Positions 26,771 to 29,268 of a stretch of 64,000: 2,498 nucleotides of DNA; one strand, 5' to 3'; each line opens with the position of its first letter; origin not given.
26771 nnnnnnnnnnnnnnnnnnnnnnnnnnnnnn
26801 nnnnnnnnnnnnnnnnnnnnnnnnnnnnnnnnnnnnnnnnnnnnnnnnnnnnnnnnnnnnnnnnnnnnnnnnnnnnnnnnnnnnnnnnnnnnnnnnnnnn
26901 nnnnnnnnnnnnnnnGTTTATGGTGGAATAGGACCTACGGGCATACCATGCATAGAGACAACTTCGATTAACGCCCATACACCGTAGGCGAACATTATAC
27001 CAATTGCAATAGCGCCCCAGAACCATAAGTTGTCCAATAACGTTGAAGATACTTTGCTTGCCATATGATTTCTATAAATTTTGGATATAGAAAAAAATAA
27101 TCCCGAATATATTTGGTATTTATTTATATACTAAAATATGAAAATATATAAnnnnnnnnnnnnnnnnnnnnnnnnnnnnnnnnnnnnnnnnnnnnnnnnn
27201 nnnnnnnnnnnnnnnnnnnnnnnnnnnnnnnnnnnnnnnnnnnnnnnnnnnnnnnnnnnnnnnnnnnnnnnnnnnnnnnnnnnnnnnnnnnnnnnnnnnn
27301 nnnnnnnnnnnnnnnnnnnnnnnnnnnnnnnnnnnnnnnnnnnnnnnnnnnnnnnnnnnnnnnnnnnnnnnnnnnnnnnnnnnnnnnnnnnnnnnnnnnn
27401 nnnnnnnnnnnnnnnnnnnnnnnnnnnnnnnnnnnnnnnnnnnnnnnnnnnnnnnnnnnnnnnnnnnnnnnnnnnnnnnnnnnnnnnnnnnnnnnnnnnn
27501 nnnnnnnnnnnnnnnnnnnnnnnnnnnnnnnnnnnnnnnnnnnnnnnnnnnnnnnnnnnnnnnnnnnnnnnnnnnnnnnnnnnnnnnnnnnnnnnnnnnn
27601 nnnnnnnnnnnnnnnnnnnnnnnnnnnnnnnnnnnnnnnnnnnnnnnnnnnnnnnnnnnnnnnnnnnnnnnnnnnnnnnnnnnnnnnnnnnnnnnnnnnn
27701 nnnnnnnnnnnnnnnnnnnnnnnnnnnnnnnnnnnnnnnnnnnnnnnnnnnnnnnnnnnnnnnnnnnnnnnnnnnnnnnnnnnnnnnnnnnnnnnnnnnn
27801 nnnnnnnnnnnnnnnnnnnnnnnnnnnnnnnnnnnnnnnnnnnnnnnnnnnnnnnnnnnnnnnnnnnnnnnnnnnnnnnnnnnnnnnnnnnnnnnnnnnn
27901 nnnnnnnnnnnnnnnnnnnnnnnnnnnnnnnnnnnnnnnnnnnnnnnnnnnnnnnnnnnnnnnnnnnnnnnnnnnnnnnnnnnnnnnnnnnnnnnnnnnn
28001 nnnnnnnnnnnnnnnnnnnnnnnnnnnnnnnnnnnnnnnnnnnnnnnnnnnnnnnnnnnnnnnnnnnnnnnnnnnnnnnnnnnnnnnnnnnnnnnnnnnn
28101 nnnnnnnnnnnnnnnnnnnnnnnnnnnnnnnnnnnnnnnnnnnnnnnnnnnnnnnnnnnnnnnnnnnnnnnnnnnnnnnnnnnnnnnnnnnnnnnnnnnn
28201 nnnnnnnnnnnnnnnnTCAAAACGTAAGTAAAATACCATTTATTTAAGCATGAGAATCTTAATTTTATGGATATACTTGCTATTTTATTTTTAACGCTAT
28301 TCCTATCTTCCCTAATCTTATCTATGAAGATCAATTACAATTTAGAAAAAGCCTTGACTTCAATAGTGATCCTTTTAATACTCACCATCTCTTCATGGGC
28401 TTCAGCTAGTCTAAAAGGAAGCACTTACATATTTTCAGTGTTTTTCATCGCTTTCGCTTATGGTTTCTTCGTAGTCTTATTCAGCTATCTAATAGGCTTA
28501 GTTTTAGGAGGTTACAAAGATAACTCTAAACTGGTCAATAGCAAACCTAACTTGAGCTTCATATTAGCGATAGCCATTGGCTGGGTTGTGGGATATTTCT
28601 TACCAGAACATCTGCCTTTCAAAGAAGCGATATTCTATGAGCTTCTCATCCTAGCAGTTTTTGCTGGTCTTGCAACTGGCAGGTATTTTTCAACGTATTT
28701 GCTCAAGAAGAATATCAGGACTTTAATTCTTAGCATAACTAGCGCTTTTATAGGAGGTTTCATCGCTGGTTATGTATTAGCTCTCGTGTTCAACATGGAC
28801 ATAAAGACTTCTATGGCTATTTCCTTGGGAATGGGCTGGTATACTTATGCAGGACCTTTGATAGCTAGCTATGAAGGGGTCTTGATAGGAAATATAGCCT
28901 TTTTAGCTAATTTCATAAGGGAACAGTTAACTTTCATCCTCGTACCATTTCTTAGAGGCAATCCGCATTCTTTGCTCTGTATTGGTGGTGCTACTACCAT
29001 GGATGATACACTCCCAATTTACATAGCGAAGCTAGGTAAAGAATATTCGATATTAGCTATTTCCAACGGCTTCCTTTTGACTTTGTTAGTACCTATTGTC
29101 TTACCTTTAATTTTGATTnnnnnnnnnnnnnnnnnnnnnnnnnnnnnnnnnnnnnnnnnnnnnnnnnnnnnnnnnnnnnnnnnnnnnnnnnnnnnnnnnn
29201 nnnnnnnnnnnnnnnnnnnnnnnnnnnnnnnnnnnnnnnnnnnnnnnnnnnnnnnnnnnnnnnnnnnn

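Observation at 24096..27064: Second oxidase operon has the same small-ORF, subunit II, subunit I architecture plus a convergent HTH_10 regulator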

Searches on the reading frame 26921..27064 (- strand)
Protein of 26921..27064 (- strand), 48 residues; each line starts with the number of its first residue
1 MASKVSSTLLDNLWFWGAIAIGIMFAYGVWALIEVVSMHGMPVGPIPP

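Call 7: search_protein_families(library=pfam, max_evalue=1, proteins=[window:26921-27064:-])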
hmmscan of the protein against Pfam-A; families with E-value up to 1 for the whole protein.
seq(48 aa): 0 families

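Call 8: find_homologous_proteins(query=window:26921-27064:-, max_evalue=10)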
Query seq(48 aa) (48 aa): 1 proteins with E <= 10 among 1 candidates.
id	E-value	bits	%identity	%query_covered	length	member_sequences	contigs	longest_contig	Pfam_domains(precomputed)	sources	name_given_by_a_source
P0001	2.0e-24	101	100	100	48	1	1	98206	-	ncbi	-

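Call 24: find_homologous_proteins(query=A1, max_evalue=1)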
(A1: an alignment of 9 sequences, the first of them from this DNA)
Query A1 (9 sequences) (48 aa, profile of the alignment): 26 proteins with E <= 1 among 140 candidates.
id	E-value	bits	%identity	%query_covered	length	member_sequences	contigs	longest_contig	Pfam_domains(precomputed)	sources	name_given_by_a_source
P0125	1.1e-21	94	52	100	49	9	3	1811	-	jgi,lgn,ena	jgi:hypothetical protein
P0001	2.2e-21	93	100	100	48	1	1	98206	-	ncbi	-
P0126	2.6e-21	93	50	100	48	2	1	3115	-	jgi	-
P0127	2.8e-20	89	62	98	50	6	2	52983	-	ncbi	ncbi:MAG: hypothetical protein QXQ57_03870 [Sulfolobales archaeon]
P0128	2.0e-19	87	48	100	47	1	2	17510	-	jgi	jgi:hypothetical protein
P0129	2.0e-19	87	50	88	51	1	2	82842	-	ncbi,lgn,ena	-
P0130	1.6e-18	84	55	88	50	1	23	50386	-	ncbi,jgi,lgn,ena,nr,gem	ncbi:MAG: hypothetical protein RQ885_03420 [Desulfurococcales archaeon]|jgi:hypothetical protein|nr:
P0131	1.1e-17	81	63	100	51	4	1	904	-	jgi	-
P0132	1.3e-17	81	49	94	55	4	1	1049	-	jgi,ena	-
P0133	1.7e-17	80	49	96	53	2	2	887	-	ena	-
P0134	4.9e-17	79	51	77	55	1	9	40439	-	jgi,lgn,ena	jgi:hypothetical protein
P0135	8.3e-17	78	43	96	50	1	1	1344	-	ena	-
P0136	1.2e-16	78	54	96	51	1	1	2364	-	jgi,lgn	-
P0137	2.1e-16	77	50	96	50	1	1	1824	-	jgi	-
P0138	5.0e-16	76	50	96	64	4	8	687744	-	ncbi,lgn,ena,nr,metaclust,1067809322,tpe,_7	ncbi:hypothetical protein ATG_08220 [Desulfurococcaceae archaeon AG1]|nr:MAG: hypothetical protein D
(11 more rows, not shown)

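Call 29: search_solved_structures(query=A2, max_evalue=10, show_alignments=3)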
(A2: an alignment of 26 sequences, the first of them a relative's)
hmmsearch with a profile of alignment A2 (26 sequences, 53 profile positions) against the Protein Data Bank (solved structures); distinct sequences matched with E-value up to 10: 0.

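Call 33: search_protein_families(library=pfam, max_evalue=10, proteins=[window:26921-27064:-])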
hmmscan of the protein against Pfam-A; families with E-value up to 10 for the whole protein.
seq(48 aa): 0 families

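Call 34: search_protein_families(library=ncbifam, max_evalue=10, alignment_id=A2)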
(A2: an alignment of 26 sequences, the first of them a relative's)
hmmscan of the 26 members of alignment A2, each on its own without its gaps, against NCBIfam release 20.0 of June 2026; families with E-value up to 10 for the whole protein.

A. member 1, P0001 (48 aa): 0 families

B. families by the number of members that match (of 26 scanned): 8 families
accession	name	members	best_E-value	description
TIGR03758.1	conj_TIGR03758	2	0.029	TIGR03758 family integrating conjugative element protein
TIGR00680.1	kdpA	1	0.0029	potassium-transporting ATPase subunit KdpA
NF006239.0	PRK08375.1-5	1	0.014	putative monovalent cation/H+ antiporter subunit D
NF009523.0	PRK12884.1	1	0.032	prenyltransferase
NF002796.0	PRK02935.1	1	0.13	hypothetical protein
TIGR01411.1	tatAE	1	0.14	twin-arginine translocase TatA/TatE family subunit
NF003632.0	PRK05270.2-1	1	0.15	UDP-glucose--hexose-1-phosphate uridylyltransferase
NF002813.0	PRK02958.1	1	0.49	Sec-independent protein translocase subunit TatA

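Call 38: find_related_loci(query=A4, collection=genome_contigs, flank=5000)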
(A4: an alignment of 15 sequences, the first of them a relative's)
Query A4 (550 aa) in genome_contigs; peptide patterns used: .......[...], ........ (x = any residue, [..] = any of these).
432 stretches matched a pattern; 352 encode a relative of the query (tblastn E <= 1e-3); the best 80 are kept; 80 distinct loci.
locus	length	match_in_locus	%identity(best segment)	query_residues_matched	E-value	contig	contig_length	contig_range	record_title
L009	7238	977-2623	67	1-550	0e+0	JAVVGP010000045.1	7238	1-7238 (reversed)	MAG: Thermoproteota archaeon isolate PSS.bin.9 NODE_1782_length_7238_cov_84.997216, whole genome shotgun sequence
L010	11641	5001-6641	61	2-550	0e+0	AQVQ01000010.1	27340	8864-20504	Crenarchaeote SCGC AAA261-N23 A3MWDRAFT_NODE-unique_10_len_27340.10_C, whole genome shotgun sequence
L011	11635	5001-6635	60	4-550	0e+0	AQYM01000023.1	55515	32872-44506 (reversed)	Crenarchaeota archaeon SCGC AAA471-B05 YNPFFA_1DRAFT_contig_10.11_C, whole genome shotgun sequence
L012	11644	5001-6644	56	3-550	0e+0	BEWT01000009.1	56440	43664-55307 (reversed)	Desulfurococcaceae archaeon AG1 DNA, AG1contig09, whole genome shotgun sequence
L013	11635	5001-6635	55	3-547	0e+0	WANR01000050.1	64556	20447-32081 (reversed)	MAG: Desulfurococcales archaeon isolate S141_84_esom k151_80018, whole genome shotgun sequence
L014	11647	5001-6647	57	3-547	0e+0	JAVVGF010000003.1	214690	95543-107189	MAG: Thermoproteota archaeon isolate PSS.bin.2 NODE_3_length_214690_cov_40.970238, whole genome shotgun sequence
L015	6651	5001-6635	55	3-547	0e+0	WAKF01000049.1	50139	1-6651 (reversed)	MAG: Aeropyrum sp. isolate S012_63_esom k151_28593, whole genome shotgun sequence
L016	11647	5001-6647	57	3-547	0e+0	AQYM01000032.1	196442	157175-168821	Crenarchaeota archaeon SCGC AAA471-B05 YNPFFA_1DRAFT_contig_1.2_C, whole genome shotgun sequence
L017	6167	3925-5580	55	2-550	0e+0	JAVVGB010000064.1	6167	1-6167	MAG: Thermoproteota archaeon isolate PSS.bin.16 NODE_2249_length_6167_cov_147.484784, whole genome shotgun sequence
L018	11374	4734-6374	57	3-547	0e+0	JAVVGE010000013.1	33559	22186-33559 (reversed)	MAG: Desulfurococcales archaeon isolate PSS.bin.19 NODE_124_length_33559_cov_43.593093, whole genome shotgun sequence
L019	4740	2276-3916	56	3-547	0e+0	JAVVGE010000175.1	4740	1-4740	MAG: Desulfurococcales archaeon isolate PSS.bin.19 NODE_3076_length_4740_cov_39.953682, whole genome shotgun sequence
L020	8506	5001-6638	53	2-547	4e-164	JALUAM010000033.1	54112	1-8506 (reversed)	MAG: Acidilobaceae archaeon isolate S141_metabat2_scaf2bin.228 S141_NODE_308_length_54112_cov_4.725665, whole genome sho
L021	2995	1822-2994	60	2-396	2e-155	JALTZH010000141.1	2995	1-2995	MAG: archaeon isolate S141_metabat2_scaf2bin.124 S141_NODE_41554_length_2995_cov_7.205718, whole genome shotgun sequence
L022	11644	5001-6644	65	2-550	0e+0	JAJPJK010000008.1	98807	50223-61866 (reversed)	MAG: Crenarchaeota archaeon isolate Centralia_MAG_457 k107_19222155, whole genome shotgun sequence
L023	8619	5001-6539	39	26-548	2e-108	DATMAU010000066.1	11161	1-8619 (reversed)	MAG TPA_asm: Sulfolobales archaeon isolate SMAG_U13334 k141_229860, whole genome shotgun sequence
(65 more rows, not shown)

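Call 41: search_protein_representatives(alignment_id=A2)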
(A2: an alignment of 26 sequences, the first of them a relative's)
Query: 26 sequences, 53 profile positions. Proteins with E-value up to 0.001 (for the whole library): 19; up to 1e-10: 13; up to 1e-30: 0. The best 19 are listed.
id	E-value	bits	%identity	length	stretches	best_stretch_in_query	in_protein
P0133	5.7e-22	93.0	-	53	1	1-52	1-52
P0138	7.6e-20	86.2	-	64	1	3-51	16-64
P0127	1.6e-19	85.2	-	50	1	5-51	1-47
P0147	2.8e-19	84.4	-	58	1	4-52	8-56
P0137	3.5e-19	84.1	-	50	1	5-51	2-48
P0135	1.1e-18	82.5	-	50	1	5-52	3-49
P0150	1.7e-18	81.9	-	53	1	1-52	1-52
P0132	2.0e-18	81.6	-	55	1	4-52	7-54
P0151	1.8e-17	78.6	-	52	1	7-52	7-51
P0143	6.1e-17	76.9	-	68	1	3-46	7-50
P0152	7.4e-17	76.6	-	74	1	4-52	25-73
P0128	9.5e-16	73.1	-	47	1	8-52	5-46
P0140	1.6e-15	72.4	-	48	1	5-52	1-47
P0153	4.5e-07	45.3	-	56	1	3-41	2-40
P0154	2.9e-06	42.7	-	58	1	1-41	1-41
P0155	1.8e-05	40.2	-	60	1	3-41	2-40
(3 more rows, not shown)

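Call 54: find_encoding_contigs(protein=P0155, flank=4000, max_places=2)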
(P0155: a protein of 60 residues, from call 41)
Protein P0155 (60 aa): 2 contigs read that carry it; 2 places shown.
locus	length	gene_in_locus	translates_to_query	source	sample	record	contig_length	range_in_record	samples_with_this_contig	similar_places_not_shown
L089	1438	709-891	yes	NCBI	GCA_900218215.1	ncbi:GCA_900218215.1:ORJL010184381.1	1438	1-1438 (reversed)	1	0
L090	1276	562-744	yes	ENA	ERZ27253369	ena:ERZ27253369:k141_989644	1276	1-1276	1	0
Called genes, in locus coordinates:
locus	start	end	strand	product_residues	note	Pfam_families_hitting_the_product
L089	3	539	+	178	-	?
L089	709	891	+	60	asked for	-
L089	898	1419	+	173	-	PF00116:COX2 (weak)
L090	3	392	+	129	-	?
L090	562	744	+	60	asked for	-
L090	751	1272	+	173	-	PF00116:COX2 (weak)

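Call 103: search_protein_families(library=pfam, max_evalue=0.01, proteins=[L009:2864-3478:+, L009:3474-3824:+, L009:3793-4959:+, L009:5040-5702:+, L009:5788-6900:+])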
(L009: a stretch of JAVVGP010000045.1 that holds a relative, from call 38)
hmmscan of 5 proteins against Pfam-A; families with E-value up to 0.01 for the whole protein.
L009:2864-3478:+ (205 aa): 4 families
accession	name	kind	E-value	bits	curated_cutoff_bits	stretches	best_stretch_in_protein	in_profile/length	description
PF10006.14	DUF2249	-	4.7e-18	65.2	29.5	1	6-75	2-70/70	Uncharacterized conserved protein (DUF2249)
PF07883.17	Cupin_2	-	6.4e-06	26.2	27.2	1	123-176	11-64/70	Cupin domain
PF00190.28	Cupin_1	-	0.00098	19.2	22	1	106-172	29-103/151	Cupin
PF21621.3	MPI_cupin_dom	-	0.001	19.4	27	0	132-164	31-63/79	Mannose-6-phosphate isomerase, cupin domain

L009:3474-3824:+ (117 aa): 1 family
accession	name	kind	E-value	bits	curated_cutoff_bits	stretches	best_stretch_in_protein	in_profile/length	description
PF01883.24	FeS_assembly_P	-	6.8e-17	61.9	23.5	1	9-75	2-66/73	Iron-sulfur cluster assembly protein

L009:3793-4959:+ (389 aa): 0 families

L009:5040-5702:+ (221 aa): 4 families
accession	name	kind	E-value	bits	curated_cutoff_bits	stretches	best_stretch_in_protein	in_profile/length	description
PF04967.18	HTH_10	-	8.6e-19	67.5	23.1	1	159-211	1-53/53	HTH DNA binding domain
PF04545.22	Sigma70_r4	-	2.7e-05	24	24.1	1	158-209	4-48/50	Sigma-70, region 4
PF13412.12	HTH_24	-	0.0048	16.9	21.9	0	178-207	14-43/48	Winged helix-turn-helix DNA-binding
PF08281.18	Sigma70_r4_2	-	0.0085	16.2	25.7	0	188-208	33-53/54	Sigma-70, region 4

L009:5788-6900:+ (371 aa): 0 families

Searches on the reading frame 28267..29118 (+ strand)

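Call 88: search_protein_families(library=pfam, max_evalue=0.00001, proteins=[window:28267-29118:+])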
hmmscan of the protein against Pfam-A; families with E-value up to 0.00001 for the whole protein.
window:28267-29118:+ (284 aa): 1 family
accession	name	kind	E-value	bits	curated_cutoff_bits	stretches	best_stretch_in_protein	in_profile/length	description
PF03956.18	Lys_export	-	5.6e-44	150.4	23.8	1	100-282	2-189/190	Lysine exporter LysO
